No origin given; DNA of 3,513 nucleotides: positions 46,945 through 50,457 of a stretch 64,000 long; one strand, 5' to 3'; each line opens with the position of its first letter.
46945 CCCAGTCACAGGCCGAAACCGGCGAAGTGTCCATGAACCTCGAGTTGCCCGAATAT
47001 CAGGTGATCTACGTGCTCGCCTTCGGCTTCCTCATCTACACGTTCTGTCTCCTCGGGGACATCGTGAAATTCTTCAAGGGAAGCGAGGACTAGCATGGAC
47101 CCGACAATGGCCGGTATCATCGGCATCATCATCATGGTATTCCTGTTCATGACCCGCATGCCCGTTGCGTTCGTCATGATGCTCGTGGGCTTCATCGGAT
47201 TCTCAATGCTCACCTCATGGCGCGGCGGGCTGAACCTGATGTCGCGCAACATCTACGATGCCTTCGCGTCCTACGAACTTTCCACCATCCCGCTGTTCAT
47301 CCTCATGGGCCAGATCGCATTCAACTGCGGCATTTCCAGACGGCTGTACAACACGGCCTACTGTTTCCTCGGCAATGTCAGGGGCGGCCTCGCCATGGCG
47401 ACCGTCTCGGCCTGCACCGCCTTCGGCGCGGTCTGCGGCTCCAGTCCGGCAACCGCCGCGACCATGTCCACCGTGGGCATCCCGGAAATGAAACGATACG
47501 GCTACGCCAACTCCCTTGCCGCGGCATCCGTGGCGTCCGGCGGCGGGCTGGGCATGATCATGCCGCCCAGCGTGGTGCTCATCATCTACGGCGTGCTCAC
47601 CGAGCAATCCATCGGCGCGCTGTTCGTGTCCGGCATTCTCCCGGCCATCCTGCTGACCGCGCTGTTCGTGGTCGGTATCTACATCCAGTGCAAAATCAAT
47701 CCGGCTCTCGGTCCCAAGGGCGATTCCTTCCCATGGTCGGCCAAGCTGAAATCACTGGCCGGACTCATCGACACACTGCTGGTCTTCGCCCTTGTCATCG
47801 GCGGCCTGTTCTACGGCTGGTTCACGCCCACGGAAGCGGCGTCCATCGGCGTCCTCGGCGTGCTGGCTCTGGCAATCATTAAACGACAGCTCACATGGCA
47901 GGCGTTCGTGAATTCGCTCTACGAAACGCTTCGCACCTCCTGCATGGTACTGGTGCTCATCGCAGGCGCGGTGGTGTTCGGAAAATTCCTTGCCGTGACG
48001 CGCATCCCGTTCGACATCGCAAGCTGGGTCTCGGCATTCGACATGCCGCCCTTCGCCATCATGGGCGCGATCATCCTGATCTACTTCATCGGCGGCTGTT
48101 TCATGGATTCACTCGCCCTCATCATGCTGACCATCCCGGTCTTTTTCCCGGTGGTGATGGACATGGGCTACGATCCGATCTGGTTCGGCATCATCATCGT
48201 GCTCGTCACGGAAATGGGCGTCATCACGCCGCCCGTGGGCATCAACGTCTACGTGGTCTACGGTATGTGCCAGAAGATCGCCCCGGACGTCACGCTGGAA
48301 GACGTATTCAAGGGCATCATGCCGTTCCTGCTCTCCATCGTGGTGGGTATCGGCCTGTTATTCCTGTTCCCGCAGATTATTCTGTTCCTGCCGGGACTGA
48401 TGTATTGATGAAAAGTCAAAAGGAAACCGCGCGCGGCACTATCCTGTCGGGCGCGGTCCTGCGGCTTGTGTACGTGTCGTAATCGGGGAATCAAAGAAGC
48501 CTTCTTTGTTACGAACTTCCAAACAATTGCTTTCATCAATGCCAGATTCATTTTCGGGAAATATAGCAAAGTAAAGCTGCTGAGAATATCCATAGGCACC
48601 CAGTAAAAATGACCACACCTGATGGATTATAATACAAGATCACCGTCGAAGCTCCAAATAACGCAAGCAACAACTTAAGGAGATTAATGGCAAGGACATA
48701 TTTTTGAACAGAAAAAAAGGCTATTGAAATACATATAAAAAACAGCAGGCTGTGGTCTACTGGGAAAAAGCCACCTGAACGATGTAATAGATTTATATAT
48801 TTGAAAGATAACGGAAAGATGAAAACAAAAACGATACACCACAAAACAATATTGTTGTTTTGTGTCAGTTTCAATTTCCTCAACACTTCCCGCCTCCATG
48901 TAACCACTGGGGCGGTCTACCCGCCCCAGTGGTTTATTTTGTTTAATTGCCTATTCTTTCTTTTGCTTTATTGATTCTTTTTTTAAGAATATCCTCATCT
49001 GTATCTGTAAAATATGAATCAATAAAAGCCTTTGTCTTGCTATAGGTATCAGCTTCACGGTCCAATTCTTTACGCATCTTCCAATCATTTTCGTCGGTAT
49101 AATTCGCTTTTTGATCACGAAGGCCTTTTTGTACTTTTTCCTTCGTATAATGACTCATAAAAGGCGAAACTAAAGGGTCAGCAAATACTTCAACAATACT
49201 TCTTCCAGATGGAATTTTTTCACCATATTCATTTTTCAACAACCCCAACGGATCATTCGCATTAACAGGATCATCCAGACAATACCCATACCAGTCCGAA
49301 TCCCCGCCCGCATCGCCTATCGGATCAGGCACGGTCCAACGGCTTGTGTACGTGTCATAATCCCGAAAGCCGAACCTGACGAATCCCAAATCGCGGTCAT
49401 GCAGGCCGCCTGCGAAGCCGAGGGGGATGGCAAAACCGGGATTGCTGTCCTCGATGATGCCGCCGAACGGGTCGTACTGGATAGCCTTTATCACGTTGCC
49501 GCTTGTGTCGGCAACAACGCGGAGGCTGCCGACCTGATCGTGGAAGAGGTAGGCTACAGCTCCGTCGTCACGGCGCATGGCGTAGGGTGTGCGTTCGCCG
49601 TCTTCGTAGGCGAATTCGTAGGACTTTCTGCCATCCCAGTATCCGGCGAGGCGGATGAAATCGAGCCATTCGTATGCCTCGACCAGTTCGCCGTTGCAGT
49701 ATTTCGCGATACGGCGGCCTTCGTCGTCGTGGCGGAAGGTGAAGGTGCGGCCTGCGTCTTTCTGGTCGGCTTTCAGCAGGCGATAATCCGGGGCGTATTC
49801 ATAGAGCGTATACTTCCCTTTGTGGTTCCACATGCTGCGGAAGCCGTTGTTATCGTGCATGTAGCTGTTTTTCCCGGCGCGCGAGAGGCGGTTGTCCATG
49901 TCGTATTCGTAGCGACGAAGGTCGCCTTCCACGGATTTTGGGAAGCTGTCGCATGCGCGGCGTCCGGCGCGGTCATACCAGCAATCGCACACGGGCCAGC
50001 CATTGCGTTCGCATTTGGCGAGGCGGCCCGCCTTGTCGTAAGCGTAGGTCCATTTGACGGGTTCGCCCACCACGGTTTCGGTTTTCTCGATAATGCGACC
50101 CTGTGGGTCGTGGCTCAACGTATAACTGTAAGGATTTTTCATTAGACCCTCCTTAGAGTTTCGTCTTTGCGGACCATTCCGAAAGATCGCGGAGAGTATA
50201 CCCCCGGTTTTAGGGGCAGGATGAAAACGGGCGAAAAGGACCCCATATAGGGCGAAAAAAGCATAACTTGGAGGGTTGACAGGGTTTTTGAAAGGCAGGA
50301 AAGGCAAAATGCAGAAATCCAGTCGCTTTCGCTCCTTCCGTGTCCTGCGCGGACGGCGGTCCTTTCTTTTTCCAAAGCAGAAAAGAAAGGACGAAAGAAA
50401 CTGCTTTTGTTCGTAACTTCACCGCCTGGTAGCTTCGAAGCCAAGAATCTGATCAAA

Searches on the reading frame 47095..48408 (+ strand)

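Call 64: search_protein_families(library=pfam, proteins=[window:47095-48408:+], max_evalue=0.00001)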
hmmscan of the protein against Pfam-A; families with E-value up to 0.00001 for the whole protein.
window:47095-48408:+ (437 aa): 1 family
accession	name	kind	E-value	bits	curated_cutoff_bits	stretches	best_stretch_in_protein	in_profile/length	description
PF06808.19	DctM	-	6.5e-93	312.2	23.8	1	12-428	2-413/413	Tripartite ATP-independent periplasmic transporter, DctM component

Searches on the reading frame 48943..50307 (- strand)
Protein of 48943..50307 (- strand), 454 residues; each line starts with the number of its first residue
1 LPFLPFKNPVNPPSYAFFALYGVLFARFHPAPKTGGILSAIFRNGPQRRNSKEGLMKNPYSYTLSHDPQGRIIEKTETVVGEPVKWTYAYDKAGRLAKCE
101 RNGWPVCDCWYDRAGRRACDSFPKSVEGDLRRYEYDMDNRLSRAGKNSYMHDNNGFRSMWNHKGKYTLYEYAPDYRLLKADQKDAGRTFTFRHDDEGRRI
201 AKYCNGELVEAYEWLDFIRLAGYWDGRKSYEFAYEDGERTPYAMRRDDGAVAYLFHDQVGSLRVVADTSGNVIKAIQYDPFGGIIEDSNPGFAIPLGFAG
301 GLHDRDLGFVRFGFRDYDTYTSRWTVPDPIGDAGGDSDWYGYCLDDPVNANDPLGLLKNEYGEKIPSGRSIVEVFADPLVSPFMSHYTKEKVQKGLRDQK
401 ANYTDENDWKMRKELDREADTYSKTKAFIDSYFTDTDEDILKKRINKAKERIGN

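Call 64: search_protein_families(library=pfam, proteins=[window:48943-50307:-], max_evalue=0.00001)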
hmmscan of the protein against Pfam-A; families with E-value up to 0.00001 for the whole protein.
window:48943-50307:- (454 aa): 2 families
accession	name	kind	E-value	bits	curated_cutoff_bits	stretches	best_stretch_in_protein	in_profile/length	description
PF25023.1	TEN_YD-shell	-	2.8e-23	82.4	50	1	60-328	598-866/909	Teneurin YD-shell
PF05593.20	RHS_repeat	-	3.4e-06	27.8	22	0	66-97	1-29/38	RHS Repeat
